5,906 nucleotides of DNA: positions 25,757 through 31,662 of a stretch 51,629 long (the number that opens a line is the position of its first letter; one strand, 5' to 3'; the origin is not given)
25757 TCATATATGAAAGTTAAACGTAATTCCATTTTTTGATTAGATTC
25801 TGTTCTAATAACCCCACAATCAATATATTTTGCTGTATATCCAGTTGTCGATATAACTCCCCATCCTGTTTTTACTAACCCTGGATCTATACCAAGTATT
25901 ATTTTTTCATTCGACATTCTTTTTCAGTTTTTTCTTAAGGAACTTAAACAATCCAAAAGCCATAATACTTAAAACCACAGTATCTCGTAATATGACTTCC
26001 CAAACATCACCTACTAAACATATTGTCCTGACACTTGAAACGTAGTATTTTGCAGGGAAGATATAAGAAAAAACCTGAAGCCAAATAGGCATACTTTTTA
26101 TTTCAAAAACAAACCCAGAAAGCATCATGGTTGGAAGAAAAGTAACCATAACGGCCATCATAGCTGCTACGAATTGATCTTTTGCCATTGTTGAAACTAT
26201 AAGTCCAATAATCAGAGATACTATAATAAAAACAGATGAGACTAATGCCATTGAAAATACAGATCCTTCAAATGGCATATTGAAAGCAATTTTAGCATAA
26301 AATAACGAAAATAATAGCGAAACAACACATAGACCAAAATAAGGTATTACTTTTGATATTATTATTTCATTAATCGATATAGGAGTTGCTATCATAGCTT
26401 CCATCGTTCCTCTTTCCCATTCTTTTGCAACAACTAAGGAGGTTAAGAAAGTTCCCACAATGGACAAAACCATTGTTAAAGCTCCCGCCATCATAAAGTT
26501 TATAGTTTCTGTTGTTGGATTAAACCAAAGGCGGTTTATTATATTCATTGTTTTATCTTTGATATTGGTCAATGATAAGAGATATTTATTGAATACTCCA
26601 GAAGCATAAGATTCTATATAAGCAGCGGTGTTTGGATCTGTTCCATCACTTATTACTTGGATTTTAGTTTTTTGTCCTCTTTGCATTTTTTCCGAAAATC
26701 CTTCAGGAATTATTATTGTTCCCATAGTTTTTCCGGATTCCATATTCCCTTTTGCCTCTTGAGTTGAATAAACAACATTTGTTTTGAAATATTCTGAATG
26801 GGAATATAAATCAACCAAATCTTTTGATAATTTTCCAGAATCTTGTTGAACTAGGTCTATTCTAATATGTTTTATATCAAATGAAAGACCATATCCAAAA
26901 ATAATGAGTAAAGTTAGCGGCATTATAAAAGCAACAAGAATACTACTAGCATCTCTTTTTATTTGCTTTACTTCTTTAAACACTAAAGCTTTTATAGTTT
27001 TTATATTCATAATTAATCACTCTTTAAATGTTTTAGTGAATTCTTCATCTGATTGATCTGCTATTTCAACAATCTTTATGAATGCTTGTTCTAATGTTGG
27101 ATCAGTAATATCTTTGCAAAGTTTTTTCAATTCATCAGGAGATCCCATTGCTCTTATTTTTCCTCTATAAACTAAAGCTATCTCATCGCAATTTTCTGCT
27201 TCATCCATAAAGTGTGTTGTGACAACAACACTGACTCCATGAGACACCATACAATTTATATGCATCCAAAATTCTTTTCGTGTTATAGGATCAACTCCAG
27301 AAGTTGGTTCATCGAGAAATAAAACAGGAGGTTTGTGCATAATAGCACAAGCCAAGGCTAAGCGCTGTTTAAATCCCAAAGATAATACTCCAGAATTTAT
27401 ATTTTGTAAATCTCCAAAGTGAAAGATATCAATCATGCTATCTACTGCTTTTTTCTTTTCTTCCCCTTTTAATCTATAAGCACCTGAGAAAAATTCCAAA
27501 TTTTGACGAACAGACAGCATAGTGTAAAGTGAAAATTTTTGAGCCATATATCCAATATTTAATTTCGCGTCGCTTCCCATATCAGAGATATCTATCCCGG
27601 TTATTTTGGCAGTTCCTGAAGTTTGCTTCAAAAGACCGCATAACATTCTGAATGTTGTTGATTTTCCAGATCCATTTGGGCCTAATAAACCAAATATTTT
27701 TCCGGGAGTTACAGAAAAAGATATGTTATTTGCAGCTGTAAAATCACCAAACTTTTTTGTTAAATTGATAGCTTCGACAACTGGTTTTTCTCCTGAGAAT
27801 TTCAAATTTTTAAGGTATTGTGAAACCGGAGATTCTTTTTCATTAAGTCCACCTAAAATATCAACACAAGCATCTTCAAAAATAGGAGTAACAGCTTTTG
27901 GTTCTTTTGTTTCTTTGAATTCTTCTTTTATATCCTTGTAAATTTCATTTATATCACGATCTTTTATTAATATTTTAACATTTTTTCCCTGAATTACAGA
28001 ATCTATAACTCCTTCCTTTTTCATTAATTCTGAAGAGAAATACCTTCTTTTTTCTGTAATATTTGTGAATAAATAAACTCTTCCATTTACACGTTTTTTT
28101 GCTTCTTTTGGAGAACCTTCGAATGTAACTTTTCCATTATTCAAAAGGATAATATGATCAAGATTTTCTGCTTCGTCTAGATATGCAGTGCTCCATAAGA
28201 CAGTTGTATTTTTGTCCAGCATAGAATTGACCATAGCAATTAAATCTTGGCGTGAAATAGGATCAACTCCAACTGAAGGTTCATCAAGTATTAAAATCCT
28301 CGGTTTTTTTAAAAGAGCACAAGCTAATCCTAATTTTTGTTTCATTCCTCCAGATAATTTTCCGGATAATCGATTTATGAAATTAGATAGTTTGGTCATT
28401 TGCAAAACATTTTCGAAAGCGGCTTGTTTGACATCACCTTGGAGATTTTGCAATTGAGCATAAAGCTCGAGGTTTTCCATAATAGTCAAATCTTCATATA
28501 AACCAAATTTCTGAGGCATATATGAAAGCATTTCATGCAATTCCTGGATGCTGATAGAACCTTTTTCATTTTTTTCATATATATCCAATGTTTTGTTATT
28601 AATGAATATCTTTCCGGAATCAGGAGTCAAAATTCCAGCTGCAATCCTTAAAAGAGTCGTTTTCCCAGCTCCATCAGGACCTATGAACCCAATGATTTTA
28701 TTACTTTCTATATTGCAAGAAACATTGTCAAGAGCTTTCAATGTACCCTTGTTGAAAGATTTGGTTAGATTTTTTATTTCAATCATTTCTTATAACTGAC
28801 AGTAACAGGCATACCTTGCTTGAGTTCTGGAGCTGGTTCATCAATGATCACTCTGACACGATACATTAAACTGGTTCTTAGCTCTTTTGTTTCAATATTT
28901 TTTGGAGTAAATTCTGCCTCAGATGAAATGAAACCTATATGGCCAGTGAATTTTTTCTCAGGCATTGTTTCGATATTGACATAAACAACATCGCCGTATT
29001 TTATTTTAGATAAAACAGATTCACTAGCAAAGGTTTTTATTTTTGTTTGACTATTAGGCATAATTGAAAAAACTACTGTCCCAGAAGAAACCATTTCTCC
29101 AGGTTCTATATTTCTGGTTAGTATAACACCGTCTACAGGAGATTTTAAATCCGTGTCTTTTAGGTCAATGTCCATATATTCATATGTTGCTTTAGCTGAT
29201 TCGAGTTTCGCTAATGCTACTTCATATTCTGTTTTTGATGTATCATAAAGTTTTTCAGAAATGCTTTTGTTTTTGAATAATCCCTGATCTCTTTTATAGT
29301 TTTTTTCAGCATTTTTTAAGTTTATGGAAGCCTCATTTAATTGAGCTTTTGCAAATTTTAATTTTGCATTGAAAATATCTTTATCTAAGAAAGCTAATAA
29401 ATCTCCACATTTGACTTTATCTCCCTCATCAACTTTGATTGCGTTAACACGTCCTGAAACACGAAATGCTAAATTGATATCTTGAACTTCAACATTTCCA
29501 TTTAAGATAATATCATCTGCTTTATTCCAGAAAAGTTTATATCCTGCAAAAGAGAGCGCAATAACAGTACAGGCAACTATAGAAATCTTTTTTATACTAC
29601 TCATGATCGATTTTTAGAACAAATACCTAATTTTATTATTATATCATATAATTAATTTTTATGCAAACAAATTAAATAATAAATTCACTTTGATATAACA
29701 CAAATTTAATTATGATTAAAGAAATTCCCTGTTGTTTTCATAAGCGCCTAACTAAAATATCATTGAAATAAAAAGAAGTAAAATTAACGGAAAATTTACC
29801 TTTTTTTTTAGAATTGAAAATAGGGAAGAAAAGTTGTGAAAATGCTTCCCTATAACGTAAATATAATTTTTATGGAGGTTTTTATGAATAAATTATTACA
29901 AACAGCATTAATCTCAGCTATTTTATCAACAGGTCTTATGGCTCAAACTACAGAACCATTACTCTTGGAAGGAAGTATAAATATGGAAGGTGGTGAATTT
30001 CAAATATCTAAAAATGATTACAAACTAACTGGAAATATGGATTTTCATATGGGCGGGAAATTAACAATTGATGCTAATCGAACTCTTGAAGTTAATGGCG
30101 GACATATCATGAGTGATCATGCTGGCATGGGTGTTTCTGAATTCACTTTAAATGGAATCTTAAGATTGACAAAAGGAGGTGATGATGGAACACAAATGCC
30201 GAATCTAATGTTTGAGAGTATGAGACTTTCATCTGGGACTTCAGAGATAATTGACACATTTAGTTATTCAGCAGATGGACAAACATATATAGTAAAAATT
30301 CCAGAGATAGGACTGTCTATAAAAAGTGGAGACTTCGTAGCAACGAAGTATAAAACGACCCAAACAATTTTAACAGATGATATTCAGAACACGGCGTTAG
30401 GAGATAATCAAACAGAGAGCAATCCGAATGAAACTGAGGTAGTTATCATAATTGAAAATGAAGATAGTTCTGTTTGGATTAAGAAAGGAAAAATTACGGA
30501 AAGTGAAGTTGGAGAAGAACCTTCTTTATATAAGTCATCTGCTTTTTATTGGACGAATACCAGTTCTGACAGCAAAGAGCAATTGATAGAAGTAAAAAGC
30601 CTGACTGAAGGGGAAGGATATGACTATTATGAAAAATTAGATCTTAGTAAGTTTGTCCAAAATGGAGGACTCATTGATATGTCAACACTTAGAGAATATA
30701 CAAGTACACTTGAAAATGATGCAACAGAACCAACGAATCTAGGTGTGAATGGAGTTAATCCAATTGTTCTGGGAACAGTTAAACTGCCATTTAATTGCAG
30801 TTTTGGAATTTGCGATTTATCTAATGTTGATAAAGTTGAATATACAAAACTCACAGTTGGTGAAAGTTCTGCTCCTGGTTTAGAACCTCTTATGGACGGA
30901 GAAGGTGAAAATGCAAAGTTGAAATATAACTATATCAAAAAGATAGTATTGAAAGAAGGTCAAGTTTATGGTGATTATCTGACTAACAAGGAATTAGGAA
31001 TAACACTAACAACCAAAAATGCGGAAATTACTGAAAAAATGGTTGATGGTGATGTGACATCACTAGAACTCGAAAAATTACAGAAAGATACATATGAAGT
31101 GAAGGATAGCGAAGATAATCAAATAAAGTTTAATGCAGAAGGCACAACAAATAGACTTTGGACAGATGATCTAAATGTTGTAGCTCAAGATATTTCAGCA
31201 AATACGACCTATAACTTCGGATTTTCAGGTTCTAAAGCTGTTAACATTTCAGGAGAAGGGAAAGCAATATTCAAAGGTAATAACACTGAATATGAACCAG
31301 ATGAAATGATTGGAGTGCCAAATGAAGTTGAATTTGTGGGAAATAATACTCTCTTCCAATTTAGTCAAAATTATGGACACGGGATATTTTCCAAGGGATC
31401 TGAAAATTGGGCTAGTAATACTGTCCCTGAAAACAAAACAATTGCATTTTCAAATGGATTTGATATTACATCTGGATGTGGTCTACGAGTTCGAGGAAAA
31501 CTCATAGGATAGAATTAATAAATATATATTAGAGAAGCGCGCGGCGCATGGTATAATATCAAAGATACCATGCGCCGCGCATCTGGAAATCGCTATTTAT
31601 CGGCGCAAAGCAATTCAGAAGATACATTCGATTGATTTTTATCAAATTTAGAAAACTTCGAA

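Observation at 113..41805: Family of GC-rich ~45-nt hairpins with covarying stems and a conserved loop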

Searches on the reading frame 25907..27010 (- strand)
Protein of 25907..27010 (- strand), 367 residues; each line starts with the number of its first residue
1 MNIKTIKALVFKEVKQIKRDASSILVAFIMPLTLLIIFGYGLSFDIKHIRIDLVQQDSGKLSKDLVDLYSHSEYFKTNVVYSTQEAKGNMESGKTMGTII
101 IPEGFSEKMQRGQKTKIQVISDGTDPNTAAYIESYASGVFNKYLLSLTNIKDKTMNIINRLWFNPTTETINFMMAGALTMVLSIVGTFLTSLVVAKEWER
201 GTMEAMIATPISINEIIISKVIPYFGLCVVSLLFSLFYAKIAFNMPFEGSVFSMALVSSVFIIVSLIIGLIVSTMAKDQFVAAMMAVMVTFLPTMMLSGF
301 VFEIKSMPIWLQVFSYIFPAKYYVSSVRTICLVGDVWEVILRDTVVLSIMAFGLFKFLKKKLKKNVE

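Call 24: search_protein_families(library=pfam, proteins=[window:25907-27010:-])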
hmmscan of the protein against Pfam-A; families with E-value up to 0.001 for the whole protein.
window:25907-27010:- (367 aa): 3 families
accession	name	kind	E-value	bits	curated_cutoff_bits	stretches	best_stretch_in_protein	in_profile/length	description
PF12698.13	ABC2_membrane_3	-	1.6e-41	143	31.6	1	23-355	7-342/347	ABC-2 family transporter protein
PF01061.29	ABC2_membrane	-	1.9e-21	77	26.9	1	161-330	38-209/211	ABC-2 type transporter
PF12679.13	ABC2_membrane_2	-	5.9e-13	49.1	27.2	1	9-323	3-235/283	ABC-2 family transporter protein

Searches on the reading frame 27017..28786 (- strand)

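Call 12: search_protein_families(library=pfam, proteins=[window:27017-28786:-])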
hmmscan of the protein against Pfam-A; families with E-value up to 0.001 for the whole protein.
window:27017-28786:- (589 aa): 11 families
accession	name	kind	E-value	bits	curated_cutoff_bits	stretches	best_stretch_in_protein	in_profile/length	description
PF00005.33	ABC_tran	-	1.6e-63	213.8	25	2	353-496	2-137/137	ABC transporter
PF13304.12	AAA_21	-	1.1e-19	72.1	27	1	453-525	223-298/304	AAA domain, putative AbiEii toxin, Type IV TA system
PF13555.12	AAA_29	-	3.3e-06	27.2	27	0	21-63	14-55/61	P-loop containing region of AAA domain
PF13476.12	AAA_23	-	4.7e-06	27.8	27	1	346-394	7-51/201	AAA domain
PF02463.25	SMC_N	-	5.9e-06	26.3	40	0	364-541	26-213/220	RecF/RecN/SMC N terminal domain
PF13401.12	AAA_22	-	3.4e-05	24.6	27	0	29-55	5-31/130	AAA domain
PF25199.1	nSTAND_NTPase5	-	0.00013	22.3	34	0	362-387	41-66/145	Novel STAND NTPase 5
PF00004.35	AAA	-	0.00017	22.5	21.2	0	34-54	3-23/131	ATPase family associated with various cellular activities (AAA)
PF03215.21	Rad17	-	0.00057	20.3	23.8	0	19-121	35-135/186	Rad17 P-loop domain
PF13173.12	AAA_14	-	0.0008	19.8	27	0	29-79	2-50/129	AAA domain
PF19993.5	DO-GTPase2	-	0.00099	19.3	27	0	31-74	2-47/226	Double-GTPase 2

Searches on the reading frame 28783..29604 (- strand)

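Call 24: search_protein_families(library=pfam, proteins=[window:28783-29604:-])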
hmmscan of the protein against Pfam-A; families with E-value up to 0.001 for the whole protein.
window:28783-29604:- (273 aa): 4 families
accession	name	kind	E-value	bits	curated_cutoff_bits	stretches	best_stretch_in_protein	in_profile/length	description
PF16576.10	HlyD_D23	-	1.4e-18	67.4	30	1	36-265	10-212/214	Barrel-sandwich domain of CusB or HlyD membrane-fusion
PF13437.12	HlyD_3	-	6.7e-14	53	22.2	1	153-257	2-96/106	HlyD family secretion protein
PF13533.13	Biotin_lipoyl_2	-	6.2e-10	39.1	29.8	1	44-74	2-32/32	Biotin-lipoyl like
PF00364.28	Biotin_lipoyl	-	8.4e-06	26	22.1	0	48-71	48-71/73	Biotin-requiring enzyme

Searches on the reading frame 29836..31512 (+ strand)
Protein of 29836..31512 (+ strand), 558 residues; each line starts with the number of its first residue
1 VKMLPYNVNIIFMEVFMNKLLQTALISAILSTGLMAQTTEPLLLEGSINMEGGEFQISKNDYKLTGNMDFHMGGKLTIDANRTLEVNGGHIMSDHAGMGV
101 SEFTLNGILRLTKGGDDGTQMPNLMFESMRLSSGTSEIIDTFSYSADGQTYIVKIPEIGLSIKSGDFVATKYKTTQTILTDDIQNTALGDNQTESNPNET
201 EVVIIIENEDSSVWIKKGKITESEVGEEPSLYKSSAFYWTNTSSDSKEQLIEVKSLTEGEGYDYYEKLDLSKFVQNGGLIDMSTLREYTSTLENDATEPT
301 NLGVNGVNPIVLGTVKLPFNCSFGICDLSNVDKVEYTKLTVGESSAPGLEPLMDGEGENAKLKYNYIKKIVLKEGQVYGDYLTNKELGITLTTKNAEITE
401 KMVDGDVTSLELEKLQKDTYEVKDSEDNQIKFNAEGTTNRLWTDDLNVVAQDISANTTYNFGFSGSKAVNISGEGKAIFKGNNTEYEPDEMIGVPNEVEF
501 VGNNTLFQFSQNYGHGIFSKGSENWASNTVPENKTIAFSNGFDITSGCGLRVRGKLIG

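Call 12: search_protein_families(library=pfam, proteins=[window:29836-31512:+])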
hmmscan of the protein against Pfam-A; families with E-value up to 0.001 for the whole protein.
window:29836-31512:+ (558 aa): 0 families

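Call 42: find_homologous_proteins(query=window:29836-31512:+, max_evalue=1e-10)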
Query window:29836-31512:+ (558 aa): 2 proteins with E <= 1e-10 among 8000 candidates.
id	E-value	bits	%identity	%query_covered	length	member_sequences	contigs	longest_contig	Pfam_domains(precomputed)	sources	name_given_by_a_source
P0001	0.0e+0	1195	100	97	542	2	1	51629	-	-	-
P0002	2.9e-33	134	45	35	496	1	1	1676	-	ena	-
